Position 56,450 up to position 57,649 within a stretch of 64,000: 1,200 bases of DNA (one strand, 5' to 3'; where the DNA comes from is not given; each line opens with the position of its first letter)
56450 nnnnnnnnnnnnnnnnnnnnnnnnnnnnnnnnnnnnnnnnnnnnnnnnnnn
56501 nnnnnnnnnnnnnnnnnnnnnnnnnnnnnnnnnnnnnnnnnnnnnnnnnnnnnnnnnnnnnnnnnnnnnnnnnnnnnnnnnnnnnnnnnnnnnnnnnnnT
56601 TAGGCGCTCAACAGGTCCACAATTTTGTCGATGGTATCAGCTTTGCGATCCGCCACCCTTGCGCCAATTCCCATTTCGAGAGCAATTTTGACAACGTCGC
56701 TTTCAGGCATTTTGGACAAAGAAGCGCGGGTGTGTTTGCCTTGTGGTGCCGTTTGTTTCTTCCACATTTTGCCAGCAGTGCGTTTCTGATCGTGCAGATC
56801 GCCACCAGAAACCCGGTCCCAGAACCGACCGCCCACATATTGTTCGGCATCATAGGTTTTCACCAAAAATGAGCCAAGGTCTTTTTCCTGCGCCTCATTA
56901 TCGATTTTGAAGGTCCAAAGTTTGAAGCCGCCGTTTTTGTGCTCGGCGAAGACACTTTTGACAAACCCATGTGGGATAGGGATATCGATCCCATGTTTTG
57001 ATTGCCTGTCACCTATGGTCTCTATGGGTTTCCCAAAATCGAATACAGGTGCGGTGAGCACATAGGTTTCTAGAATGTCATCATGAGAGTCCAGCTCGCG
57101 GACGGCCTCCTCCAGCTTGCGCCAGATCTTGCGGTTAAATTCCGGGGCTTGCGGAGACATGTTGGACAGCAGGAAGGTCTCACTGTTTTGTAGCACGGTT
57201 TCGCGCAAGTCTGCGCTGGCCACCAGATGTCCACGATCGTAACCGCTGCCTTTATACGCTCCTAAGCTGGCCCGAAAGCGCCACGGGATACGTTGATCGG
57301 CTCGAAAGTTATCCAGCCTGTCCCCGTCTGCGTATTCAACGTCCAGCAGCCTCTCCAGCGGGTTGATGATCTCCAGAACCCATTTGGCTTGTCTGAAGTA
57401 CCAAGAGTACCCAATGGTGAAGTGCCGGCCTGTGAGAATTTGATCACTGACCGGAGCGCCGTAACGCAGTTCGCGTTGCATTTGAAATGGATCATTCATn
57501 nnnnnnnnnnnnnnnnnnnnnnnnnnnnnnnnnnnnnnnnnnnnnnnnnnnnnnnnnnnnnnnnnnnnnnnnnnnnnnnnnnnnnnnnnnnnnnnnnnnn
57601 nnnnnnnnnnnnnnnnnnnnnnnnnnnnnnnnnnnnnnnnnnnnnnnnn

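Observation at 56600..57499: Cytoplasmic NucA/EndoG-type nuclease fused to a Rho-N-like helical domain, with no inhibitor gene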

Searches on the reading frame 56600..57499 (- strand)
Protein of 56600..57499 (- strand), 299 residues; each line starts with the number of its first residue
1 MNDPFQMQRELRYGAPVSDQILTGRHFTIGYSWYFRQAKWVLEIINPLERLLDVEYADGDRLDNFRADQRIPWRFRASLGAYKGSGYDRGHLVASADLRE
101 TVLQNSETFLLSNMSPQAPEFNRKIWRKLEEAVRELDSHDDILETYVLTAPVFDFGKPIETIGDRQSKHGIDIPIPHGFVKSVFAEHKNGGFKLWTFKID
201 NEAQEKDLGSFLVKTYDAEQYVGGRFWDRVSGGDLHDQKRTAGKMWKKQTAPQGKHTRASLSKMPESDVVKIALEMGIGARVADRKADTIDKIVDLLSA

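Call 3: search_protein_families(library=pfam, proteins=[window:56600-57499:-], max_evalue=1)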
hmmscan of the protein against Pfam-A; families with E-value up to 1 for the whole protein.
window:56600-57499:- (299 aa): 3 families
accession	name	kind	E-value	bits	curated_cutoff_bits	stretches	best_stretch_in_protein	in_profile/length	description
PF01223.29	Endonuclease_NS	-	1.2e-34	120.3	23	1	13-230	10-220/223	DNA/RNA non-specific endonuclease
PF13930.12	Endonuclea_NS_2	-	0.012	16.2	27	1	83-137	52-98/132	DNA/RNA non-specific endonuclease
PF23213.1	DUF7065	-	0.076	13.5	27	1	208-271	30-90/183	Domain of unknown function (DUF7065)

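Call 4: search_protein_families(library=ncbifam, proteins=[window:56600-57499:-], max_evalue=1)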
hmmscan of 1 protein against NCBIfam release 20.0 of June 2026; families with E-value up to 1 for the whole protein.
window:56600-57499:- (299 aa): 0 families

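Call 5: search_protein_families(library=padloc, proteins=[window:56600-57499:-], max_evalue=1)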
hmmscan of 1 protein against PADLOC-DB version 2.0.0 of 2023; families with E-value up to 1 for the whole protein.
window:56600-57499:- (299 aa): 0 families

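Call 7: search_solved_structures(query=window:56600-57499:-, max_evalue=0.01, show_alignments=2)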
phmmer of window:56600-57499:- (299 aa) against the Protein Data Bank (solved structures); distinct sequences matched with E-value up to 0.01: 18.
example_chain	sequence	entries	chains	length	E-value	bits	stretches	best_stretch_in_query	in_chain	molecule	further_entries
3s5b_A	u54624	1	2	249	8.1e-22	81.1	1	7-206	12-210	Endonuclease G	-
4qn0_A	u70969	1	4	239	2e-21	79.8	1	11-206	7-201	Endonuclease G, mitochondrial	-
2o3b_A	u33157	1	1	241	4.2e-20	75.4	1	57-160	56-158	Nuclease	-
1zm8_A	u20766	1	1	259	5.2e-20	75.1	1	57-160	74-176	Nuclease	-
6m3f_B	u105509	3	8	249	1.7e-19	73.5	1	12-220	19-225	Endonuclease G, mitochondrial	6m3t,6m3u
9m0g_A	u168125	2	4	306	1.7e-19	73.4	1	11-221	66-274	Endonuclease G, mitochondrial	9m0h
6lyf_A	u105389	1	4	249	2.1e-19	73.2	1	12-220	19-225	Endonuclease G, mitochondrial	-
6njt_A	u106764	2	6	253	2.1e-19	73.1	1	12-220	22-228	Endonuclease G, mitochondrial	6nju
5gkc_A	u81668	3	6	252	2.5e-19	72.9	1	7-213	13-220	Endonuclease G, mitochondrial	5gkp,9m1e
3ism_A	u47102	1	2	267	1.1e-17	67.5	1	4-233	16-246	CG8862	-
7r6v_D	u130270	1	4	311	9e-11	44.8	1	27-226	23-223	Nuclease EXOG, mitochondrial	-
5t3v_A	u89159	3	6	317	9.4e-11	44.7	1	27-226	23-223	Nuclease EXOG, mitochondrial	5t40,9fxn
4a1n_A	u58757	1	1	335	1.1e-10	44.5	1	26-226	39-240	NUCLEASE EXOG, MITOCHONDRIAL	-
7r6t_D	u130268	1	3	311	2.2e-09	40.2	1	27-226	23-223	Nuclease EXOG, mitochondrial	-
5t4i_A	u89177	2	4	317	2.3e-09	40.2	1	27-226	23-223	Nuclease EXOG, mitochondrial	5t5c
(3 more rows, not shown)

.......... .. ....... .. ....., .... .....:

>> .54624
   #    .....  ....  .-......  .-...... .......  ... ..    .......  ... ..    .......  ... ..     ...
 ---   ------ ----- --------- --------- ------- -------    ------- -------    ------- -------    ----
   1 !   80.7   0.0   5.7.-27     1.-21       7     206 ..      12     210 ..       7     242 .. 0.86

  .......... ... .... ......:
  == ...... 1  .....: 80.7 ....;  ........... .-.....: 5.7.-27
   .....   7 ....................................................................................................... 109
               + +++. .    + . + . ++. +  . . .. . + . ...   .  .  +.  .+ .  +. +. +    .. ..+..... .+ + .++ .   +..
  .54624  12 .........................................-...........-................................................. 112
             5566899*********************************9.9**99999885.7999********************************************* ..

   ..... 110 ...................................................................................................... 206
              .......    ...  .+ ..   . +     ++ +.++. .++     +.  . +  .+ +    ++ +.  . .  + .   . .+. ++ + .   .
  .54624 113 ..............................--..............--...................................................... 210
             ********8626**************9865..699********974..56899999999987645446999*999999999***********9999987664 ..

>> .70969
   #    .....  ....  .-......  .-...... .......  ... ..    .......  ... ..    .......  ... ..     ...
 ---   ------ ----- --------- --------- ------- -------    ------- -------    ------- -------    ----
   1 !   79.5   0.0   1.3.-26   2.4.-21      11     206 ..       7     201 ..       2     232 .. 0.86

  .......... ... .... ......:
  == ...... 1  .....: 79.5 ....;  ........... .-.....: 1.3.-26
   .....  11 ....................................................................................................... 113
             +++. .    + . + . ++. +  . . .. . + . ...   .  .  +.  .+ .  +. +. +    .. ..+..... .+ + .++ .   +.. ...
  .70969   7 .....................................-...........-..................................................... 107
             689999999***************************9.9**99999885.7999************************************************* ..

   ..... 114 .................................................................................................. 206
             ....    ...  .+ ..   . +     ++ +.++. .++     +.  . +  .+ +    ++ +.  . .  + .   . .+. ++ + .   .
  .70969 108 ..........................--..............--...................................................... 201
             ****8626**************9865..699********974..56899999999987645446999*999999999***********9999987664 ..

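Call 8: find_homologous_proteins(query=window:56600-57499:-)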
Query window:56600-57499:- (299 aa): 2064 proteins with E <= 0.001 among 2762 candidates; the best 120 are listed.
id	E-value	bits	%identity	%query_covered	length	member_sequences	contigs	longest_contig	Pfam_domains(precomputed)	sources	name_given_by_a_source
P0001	3.4e-201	685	100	100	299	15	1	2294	PF01223.30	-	-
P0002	5.5e-174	596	86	100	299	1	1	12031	PF01223.30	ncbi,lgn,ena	-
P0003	2.7e-169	580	84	100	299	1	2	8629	PF01223.30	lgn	-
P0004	1.6e-165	568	81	100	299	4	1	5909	PF01223.30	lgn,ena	-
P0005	1.0e-164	565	81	100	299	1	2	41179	PF01223.30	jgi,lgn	-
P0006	4.0e-164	563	82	100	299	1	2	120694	PF01223.30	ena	-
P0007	7.8e-163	559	83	98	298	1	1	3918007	PF01223.30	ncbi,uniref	ncbi:DNA/RNA non-specific endonuclease [Coralliovum pocilloporae]|uniref:DNA/RNA non-specific endonu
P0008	1.5e-162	558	80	100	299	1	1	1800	PF01223.30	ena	-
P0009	6.8e-162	556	80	100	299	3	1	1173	PF01223.30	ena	-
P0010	1.2e-161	555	81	100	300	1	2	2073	PF01223.30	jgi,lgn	-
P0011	4.1e-160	550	82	98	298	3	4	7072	PF01223.30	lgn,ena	-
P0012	4.2e-160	550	80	99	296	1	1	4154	PF01223.30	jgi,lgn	-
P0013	8.0e-160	549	82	98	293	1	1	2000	PF01223.30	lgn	-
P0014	5.2e-159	546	79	100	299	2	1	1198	PF01223.30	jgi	-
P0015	6.6e-159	546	80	98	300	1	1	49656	PF01223.30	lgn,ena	-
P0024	3.6e-155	534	78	98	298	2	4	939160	PF01223.30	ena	-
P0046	1.1e-136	473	72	98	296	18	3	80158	PF01223.30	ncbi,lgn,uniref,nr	ncbi:DNA/RNA non-specific endonuclease [Roseovarius aestuarii]|uniref:Endonuclease n=1 Tax=Roseovari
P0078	1.2e-107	378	69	82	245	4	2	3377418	PF01223.30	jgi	jgi:endonuclease G, mitochondrial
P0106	1.9e-106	374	68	82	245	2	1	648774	PF01223.30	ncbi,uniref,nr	uniref:DNA/RNA non-specific endonuclease n=1 Tax=uncultured Altererythrobacter sp. TaxID=500840 RepI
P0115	4.1e-106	373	67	82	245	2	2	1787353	PF01223.30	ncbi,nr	ncbi:DNA/RNA endonuclease G [Pseudoteredinibacter isoporae]|nr:DNA/RNA endonuclease G [Pseudoteredin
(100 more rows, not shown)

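Call 20: search_protein_representatives(protein=window:56600-57499:-)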
Query: 299 residues. Proteins with E-value up to 0.001 (for the whole library): 7579; up to 1e-10: 2335; up to 1e-30: 30. The best 150 are listed.
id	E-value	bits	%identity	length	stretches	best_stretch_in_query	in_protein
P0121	1.8e-72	260.6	31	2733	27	143-220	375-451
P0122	7.2e-69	248.7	73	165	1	1-163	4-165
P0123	8.6e-60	218.9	48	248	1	7-249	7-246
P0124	1.0e-58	215.4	69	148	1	143-299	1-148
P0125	3.9e-55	203.6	89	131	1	1-102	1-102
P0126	4.7e-55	203.4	68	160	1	62-203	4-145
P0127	4.3e-54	200.2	44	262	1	7-252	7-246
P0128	1.1e-53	198.8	43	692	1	9-247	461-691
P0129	2.0e-52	194.7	47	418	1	7-246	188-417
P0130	2.1e-51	191.4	52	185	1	63-241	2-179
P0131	1.1e-50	189.1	72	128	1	1-131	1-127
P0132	2.2e-48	181.5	43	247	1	7-246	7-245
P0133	3.3e-48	180.9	43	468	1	7-235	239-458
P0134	6.8e-45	170.0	64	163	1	175-299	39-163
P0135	9.3e-42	159.7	60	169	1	102-229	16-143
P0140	7.7e-34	133.7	32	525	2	19-221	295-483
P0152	2.1e-28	115.9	32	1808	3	66-197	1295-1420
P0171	1.0e-23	100.5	40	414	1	8-224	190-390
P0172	1.1e-23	100.4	35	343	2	10-153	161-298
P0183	6.1e-23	97.9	36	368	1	13-229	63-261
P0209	3.8e-22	95.3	39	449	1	2-232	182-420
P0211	5.4e-22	94.8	38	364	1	12-227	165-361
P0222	1.3e-21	93.5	41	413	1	13-203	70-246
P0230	2.5e-21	92.6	33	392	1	9-231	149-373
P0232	2.6e-21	92.5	37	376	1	18-228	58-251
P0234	2.7e-21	92.5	37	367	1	18-226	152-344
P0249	6.4e-21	91.3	35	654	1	8-230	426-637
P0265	1.8e-20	89.8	46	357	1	17-171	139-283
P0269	2.4e-20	89.4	38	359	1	26-230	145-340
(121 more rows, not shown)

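Call 29: predict_structure(alignment_id=A1)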
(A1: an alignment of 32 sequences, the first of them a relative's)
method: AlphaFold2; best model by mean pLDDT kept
length: 299 residues; sequences in the alignment: 32
mean_pLDDT: 62.4   pTM: 0.61
mean pLDDT of the five models: 62.4, 60.7, 60.0, 59.1, 57.4
residues with pLDDT >= 90: 9; 70-90: 123; 50-70: 56; < 50: 111
segments of 3 or more residues with pLDDT < 50: 1-38, 52-61, 69-112, 114-117, 164-171, 250-254
pLDDT, mean of each block of 10 residues (from residue 1): 33 33 38 42 59 42 52 45 42 44 39 48 70 79 76 70 49 65 83 88 84 85 64 77 78 58 77 84 85 82
secondary structure, 60 per line:
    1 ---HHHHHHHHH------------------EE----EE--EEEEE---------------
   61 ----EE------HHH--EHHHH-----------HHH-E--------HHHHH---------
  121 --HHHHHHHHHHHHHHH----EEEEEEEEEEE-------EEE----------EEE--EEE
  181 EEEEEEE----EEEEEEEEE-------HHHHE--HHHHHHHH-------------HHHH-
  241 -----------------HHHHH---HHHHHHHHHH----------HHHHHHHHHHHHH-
elements in order: H4-12 E41-45 H79-82 H107-111 H123-137 E142-152 E160-162 E173-175 E178-187 E192-200 H208-211 H215-222 H236-239 H258-262 H266-275 H286-298

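Call 32: find_encoding_contigs(protein=P0007, flank=6000, max_places=2)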
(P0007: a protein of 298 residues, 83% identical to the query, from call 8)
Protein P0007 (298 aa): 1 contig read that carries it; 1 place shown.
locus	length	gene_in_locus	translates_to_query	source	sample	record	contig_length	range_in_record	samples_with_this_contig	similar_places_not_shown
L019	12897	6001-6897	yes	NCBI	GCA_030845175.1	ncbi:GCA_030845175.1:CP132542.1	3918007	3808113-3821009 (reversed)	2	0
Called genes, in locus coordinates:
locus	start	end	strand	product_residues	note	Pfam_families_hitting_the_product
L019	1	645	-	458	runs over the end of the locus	PF05896:NQRA_N, PF24836:NQRA_2nd, PF11973:NQRA_SLBB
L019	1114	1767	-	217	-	PF00440:TetR_N (weak)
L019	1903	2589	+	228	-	-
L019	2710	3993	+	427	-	PF13458:Peripla_BP_6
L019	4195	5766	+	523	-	PF00990:GGDEF, PF00563:EAL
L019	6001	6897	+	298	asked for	PF01223:Endonuclease_NS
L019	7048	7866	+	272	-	-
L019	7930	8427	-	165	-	PF01613:Flavin_Reduct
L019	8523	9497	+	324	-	PF00126:HTH_1, PF03466:LysR_substrate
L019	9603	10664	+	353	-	PF00296:Bac_luciferase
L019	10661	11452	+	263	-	PF23441:SDR (weak), PF00106:adh_short, PF08659:KR, PF13561:adh_short_C2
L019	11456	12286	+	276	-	PF00106:adh_short, PF13561:adh_short_C2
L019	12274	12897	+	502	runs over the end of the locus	PF06253:MTTB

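Call 33: find_encoding_contigs(protein=P0024, flank=6000, max_places=2)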
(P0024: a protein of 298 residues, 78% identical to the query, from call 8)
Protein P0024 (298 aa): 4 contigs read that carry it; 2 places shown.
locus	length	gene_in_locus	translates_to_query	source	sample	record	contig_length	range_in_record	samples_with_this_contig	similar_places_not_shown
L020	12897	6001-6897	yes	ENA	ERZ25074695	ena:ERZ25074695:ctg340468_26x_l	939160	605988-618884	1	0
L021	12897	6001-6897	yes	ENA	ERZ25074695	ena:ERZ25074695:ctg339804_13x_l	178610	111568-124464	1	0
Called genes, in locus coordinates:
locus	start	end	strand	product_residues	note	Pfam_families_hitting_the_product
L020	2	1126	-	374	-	PF00459:Inositol_P, PF13773:DUF4170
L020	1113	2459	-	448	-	PF01523:PmbA_TldD_1st, PF19290:PmbA_TldD_2nd, PF19289:PmbA_TldD_3rd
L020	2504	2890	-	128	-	PF01124:MAPEG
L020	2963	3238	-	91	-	-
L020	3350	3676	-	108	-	-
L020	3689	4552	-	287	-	PF22741:PTP-NADK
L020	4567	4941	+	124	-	PF19762:DUF6249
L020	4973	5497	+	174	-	PF04542:Sigma70_r2, PF08281:Sigma70_r4_2, PF04545:Sigma70_r4 (weak)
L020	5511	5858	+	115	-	-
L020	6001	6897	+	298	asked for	PF01223:Endonuclease_NS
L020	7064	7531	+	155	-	PF01243:PNPOx_N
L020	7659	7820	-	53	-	-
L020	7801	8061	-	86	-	-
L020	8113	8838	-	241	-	PF04116:FA_hydroxylase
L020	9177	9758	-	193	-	PF02545:Maf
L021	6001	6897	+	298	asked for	PF01223:Endonuclease_NS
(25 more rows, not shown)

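Call 34: find_encoding_contigs(protein=P0046, flank=6000, max_places=2)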
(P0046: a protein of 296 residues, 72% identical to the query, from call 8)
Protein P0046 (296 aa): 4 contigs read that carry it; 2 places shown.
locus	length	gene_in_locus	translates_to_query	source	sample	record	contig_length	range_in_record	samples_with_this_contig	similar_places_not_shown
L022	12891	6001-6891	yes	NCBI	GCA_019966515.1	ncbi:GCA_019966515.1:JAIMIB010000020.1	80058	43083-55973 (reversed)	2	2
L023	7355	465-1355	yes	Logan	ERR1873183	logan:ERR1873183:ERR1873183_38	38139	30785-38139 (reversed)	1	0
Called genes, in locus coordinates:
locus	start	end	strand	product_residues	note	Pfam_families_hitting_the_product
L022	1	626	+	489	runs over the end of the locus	-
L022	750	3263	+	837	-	PF01266:DAO, PF16350:FAO_M, PF01571:GCV_T, PF08669:GCV_T_C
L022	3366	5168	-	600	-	PF00664:ABC_membrane, PF00005:ABC_tran, PF02463:SMC_N (weak)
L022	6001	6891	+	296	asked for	PF01223:Endonuclease_NS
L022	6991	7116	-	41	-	-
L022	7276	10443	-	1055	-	PF07693:KAP_NTPase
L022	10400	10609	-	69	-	-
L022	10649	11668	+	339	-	PF01548:DEDD_Tnp_IS110, PF02371:Transposase_20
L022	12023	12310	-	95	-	PF00264:Tyrosinase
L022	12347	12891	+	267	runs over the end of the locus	PF02086:MethyltransfD12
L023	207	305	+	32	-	-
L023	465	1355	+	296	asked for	PF01223:Endonuclease_NS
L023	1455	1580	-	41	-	-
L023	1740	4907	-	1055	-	PF07693:KAP_NTPase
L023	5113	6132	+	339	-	PF01548:DEDD_Tnp_IS110, PF02371:Transposase_20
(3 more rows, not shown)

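Call 35: find_encoding_contigs(protein=P0078, flank=5000, max_places=1)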
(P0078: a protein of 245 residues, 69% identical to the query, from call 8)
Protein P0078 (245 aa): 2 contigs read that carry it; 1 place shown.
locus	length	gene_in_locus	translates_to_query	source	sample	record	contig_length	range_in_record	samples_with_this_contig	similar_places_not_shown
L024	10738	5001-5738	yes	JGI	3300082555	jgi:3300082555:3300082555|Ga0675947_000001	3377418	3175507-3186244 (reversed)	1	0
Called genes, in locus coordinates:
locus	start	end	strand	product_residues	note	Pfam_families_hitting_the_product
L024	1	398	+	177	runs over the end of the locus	PF02525:Flavodoxin_2, PF03358:FMN_red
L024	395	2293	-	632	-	PF09234:DUF1963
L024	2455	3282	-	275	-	PF00106:adh_short, PF08659:KR (weak), PF13561:adh_short_C2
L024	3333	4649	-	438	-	PF01053:Cys_Met_Meta_PP, PF00155:Aminotran_1_2 (faint)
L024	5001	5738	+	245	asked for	PF01223:Endonuclease_NS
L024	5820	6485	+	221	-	PF03352:Adenine_glyco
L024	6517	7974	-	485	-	PF00939:Na_sulph_symp, PF03600:CitMHS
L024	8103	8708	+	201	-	PF00583:Acetyltransf_1 (weak), PF13508:Acetyltransf_7, PF13527:Acetyltransf_9 (weak)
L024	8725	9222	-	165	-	-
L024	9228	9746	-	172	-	PF05198:IF3_N, PF00707:IF3_C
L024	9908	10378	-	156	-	-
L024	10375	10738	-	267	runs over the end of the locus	PF00149:Metallophos (weak)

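Call 36: find_encoding_contigs(protein=P0115, flank=5000, max_places=1)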
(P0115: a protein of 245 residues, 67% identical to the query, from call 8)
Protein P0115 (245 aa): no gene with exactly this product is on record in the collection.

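Call 37: find_encoding_contigs(protein=P0106, flank=5000, max_places=1)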
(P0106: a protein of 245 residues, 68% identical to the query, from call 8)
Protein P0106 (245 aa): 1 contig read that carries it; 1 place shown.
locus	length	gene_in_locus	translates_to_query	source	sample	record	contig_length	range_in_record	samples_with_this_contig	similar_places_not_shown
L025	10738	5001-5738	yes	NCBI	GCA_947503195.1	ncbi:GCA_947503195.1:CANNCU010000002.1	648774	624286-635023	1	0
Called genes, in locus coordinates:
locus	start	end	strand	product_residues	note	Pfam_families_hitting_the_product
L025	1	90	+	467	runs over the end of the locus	PF04052:TolB_N, PF00930:DPPIV_N (faint), PF26550:Tricorn_2nd, PF26549:Tricorn_N, PF07676:PD40 (weak), PF26549:Tricorn_N, PF26550:Tricorn_2nd, PF07676:PD40, +1 more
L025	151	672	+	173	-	PF00691:OmpA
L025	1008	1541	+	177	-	PF00226:DnaJ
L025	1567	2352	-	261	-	-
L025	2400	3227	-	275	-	PF00106:adh_short, PF13561:adh_short_C2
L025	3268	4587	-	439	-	PF01053:Cys_Met_Meta_PP, PF00155:Aminotran_1_2 (weak)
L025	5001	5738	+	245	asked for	PF01223:Endonuclease_NS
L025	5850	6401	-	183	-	-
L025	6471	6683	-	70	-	-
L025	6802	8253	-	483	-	PF00939:Na_sulph_symp, PF03600:CitMHS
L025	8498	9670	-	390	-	PF04784:DUF547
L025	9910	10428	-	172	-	PF05198:IF3_N, PF00707:IF3_C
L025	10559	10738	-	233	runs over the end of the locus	PF00149:Metallophos (weak)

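Call 44: search_protein_families(library=pfam, proteins=[P0128, P0129, P0133, P0140, P0171, P0209, P0249, P0123, P0127], max_evalue=0.01)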
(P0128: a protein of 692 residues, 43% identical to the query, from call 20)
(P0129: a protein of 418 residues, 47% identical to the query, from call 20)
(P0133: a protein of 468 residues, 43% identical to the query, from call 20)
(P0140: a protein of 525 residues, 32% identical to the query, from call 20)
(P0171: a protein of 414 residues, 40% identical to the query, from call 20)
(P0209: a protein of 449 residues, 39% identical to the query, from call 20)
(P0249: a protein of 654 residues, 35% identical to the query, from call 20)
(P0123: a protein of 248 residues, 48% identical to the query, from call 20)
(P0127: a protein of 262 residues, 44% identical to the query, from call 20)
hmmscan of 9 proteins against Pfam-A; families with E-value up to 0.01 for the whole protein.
P0128 (692 aa): 2 families
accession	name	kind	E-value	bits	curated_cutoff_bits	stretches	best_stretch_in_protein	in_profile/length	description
PF01223.29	Endonuclease_NS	-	1.2e-43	149.8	23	1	465-674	10-220/223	DNA/RNA non-specific endonuclease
PF00656.27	Peptidase_C14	-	2.5e-06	27.8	21.4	1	152-295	49-195/233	Caspase domain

P0129 (418 aa): 3 families
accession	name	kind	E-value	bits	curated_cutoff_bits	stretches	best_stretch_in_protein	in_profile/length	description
PF01223.29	Endonuclease_NS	-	1.3e-30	107.1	23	1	195-400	11-219/223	DNA/RNA non-specific endonuclease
PF13676.11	TIR_2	-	3.9e-22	79.5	28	1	10-123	1-109/122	TIR domain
PF01582.25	TIR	-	0.0001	22.6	21.3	1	18-109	14-100/179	TIR domain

P0133 (468 aa): 4 families
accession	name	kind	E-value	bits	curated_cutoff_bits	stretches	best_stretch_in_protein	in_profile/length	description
PF01223.29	Endonuclease_NS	-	6.6e-43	147.4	23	1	246-451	9-218/223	DNA/RNA non-specific endonuclease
PF13676.11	TIR_2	-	4.1e-28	98.8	28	1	9-123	2-122/122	TIR domain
PF01582.25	TIR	-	3.2e-08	34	21.3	1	13-92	9-94/179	TIR domain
PF13930.12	Endonuclea_NS_2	-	0.00044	20.9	27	1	313-374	53-108/132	DNA/RNA non-specific endonuclease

P0140 (525 aa): 2 families
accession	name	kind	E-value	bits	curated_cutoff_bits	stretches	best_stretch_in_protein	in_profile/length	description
PF01223.29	Endonuclease_NS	-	1.8e-100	335.6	23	2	289-494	10-222/223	DNA/RNA non-specific endonuclease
PF13930.12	Endonuclea_NS_2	-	1.2e-05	25.9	27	0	146-169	73-96/132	DNA/RNA non-specific endonuclease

P0171 (414 aa): 1 family
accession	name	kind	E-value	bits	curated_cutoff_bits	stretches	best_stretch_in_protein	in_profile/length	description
PF01223.29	Endonuclease_NS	-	1.1e-46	159.7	23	1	192-397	5-220/223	DNA/RNA non-specific endonuclease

P0209 (449 aa): 1 family
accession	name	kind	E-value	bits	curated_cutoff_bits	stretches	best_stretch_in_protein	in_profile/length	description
PF01223.29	Endonuclease_NS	-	7.9e-56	189.6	23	1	193-420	5-222/223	DNA/RNA non-specific endonuclease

P0249 (654 aa): 20 families
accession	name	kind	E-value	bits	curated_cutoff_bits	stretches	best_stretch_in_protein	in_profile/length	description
PF01223.29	Endonuclease_NS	-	1.3e-42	146.4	23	1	430-637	7-220/223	DNA/RNA non-specific endonuclease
PF00515.34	TPR_1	-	9.6e-22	76.3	27.8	3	284-316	2-34/34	Tetratricopeptide repeat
PF07719.23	TPR_2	-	4.7e-21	73.6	27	2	284-316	2-34/34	Tetratricopeptide repeat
PF13414.12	TPR_11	-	4.6e-19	68.3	26.8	3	292-330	3-41/42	TPR repeat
PF13181.12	TPR_8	-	1.2e-17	63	25.7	2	283-316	1-34/34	Tetratricopeptide repeat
PF13432.12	TPR_16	-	1.6e-16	60.9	32.7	3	255-310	3-58/65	Tetratricopeptide repeat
PF14559.12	TPR_19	-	6e-15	55.8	25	2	327-387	2-62/68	Tetratricopeptide repeat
PF13424.12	TPR_12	-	9e-15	55.1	30.1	1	284-345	4-74/77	Tetratricopeptide repeat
PF13428.12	TPR_14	-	4.1e-13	49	23.5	1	284-325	2-43/44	Tetratricopeptide repeat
PF13174.12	TPR_6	-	1e-12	48.2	26.3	0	288-315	5-32/33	Tetratricopeptide repeat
PF13431.12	TPR_17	-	2.6e-11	43.3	24.4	1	305-334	1-30/34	Tetratricopeptide repeat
PF13176.12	TPR_7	-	6.8e-11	41.8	27.9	0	319-347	1-32/36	Tetratricopeptide repeat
PF23914.1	TPR_CcmH_CycH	-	2e-08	34.6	42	1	276-376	43-147/158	Cytochrome c-type biogenesis protein H TPR domain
PF25062.1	ARM_TT21_N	-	8.3e-07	29.4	40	1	245-369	96-221/222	Tetratricopeptide repeat protein 21 N-terminal ARM repeat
PF13371.12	TPR_9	-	1.5e-05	25.3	35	0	327-382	6-61/73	Tetratricopeptide repeat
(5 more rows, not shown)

P0123 (248 aa): 1 family
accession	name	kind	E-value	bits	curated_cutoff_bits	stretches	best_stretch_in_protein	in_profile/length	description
PF01223.29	Endonuclease_NS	-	3.6e-47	161.3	23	1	13-227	10-220/223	DNA/RNA non-specific endonuclease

P0127 (262 aa): 2 families
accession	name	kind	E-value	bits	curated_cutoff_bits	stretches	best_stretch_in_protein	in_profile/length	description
PF01223.29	Endonuclease_NS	-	2e-39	136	23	1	13-221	10-217/223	DNA/RNA non-specific endonuclease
PF13930.12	Endonuclea_NS_2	-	0.0027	18.3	27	1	84-136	53-97/132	DNA/RNA non-specific endonuclease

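Call 65: find_homologous_proteins(query=window:56600-57499:-, region=250-299, max_evalue=10)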
Query window:56600-57499:-, residues 250-299 (50 aa): 1 proteins with E <= 10 among 6 candidates.
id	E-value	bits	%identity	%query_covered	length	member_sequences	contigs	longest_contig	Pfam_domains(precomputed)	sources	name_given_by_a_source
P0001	1.6e-21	91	100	100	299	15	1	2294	PF01223.30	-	-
